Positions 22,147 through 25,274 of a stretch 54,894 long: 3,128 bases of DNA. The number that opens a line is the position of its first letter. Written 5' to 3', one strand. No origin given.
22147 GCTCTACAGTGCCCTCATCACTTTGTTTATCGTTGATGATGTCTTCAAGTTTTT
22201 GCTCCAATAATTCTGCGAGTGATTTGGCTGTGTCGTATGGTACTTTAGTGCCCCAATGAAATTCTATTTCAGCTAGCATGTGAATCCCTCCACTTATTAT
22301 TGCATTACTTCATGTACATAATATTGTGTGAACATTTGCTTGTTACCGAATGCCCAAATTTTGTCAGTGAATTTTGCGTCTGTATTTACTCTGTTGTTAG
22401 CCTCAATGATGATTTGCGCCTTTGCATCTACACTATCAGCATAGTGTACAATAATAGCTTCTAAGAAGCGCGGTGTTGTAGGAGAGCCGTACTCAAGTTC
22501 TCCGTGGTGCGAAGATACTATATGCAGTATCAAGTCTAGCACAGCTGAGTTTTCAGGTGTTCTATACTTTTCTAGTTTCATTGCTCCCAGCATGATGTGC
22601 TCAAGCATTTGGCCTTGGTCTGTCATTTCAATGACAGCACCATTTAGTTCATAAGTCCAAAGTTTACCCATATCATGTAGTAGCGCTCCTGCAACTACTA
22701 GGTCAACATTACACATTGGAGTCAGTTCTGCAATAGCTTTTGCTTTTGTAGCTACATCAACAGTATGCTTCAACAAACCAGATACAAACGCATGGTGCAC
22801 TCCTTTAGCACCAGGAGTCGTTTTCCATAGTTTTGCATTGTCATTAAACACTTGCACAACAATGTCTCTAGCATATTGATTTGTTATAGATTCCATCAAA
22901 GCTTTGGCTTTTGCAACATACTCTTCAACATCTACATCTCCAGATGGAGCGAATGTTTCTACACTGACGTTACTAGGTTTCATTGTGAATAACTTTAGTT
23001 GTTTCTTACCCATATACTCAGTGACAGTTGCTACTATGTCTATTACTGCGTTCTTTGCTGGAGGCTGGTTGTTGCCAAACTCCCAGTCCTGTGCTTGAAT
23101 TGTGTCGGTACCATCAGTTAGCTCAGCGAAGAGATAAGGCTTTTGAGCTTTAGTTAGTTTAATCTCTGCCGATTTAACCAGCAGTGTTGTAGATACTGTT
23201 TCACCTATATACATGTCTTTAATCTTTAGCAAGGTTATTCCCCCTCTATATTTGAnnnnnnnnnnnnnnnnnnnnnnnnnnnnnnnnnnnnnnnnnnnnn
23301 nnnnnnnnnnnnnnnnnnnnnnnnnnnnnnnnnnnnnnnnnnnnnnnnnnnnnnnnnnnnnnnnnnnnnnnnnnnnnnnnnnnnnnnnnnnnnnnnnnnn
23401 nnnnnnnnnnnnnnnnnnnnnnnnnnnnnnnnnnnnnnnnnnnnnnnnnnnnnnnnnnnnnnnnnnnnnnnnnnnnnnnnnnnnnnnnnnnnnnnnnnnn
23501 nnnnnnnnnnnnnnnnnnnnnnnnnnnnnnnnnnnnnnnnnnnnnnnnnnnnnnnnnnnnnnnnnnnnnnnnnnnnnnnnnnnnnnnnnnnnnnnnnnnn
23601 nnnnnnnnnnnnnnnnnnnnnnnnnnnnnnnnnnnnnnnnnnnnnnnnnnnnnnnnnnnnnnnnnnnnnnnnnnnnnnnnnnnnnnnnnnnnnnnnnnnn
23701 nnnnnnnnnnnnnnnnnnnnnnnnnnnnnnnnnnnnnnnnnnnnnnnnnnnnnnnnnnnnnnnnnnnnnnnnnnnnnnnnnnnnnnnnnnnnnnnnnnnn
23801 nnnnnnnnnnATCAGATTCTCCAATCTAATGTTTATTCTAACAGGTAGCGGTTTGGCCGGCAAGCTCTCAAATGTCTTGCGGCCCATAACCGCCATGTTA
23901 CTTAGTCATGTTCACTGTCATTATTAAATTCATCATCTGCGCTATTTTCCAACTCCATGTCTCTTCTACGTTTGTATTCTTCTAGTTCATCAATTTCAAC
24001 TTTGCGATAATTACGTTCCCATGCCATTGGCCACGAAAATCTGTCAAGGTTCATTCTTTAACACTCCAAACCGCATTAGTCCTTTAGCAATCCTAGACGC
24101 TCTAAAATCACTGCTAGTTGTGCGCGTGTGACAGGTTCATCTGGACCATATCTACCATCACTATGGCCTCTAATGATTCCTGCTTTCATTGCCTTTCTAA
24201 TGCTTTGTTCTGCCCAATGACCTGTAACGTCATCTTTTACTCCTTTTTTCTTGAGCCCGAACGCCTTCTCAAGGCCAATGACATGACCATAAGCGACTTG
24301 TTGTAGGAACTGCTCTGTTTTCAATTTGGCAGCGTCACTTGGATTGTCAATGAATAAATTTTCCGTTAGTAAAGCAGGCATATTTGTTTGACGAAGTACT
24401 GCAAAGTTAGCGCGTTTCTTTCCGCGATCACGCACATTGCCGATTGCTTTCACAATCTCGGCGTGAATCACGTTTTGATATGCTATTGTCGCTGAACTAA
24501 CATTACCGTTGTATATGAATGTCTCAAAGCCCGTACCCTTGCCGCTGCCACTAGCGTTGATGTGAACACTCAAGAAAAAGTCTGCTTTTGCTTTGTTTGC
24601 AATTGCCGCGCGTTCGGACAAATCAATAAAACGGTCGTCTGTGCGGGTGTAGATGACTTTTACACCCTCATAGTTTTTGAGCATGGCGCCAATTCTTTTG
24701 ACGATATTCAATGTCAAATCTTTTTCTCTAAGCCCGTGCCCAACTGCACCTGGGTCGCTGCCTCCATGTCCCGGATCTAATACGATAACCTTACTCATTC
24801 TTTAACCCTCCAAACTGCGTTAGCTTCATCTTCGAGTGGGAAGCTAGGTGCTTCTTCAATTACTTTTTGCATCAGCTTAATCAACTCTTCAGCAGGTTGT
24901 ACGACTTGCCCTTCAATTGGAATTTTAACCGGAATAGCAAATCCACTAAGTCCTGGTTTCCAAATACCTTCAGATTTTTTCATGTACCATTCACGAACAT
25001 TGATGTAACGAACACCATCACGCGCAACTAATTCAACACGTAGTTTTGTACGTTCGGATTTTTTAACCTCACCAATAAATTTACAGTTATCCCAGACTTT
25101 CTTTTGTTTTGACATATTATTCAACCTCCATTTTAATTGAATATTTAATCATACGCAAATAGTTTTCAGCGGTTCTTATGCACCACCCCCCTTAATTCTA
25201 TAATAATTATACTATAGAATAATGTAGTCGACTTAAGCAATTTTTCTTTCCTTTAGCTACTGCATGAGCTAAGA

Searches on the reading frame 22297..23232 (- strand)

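Call 57: search_protein_families(library=pfam, proteins=[window:22297-23232:-], max_evalue=0.001)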
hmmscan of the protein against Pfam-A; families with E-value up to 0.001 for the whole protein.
window:22297-23232:- (311 aa): 3 families
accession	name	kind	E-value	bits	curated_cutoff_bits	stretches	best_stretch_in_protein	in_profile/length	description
PF01966.28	HD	-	2.3e-17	63.8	22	1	154-270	2-115/116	HD domain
PF08668.18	HDOD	-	7.3e-06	26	22.9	1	150-202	92-144/196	HDOD domain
PF07514.17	TraI_2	-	0.00021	20.8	23.9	1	116-169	29-82/324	Putative helicase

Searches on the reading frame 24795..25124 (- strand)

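Call 58: search_protein_families(library=pfam, proteins=[window:24795-25124:-], max_evalue=0.001)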
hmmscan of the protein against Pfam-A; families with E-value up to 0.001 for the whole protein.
window:24795-25124:- (109 aa): 1 family
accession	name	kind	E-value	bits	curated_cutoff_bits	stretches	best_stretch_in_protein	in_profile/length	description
PF02229.22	PC4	-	0.00015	21.6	25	1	26-61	5-38/52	Transcriptional Coactivator p15 (PC4)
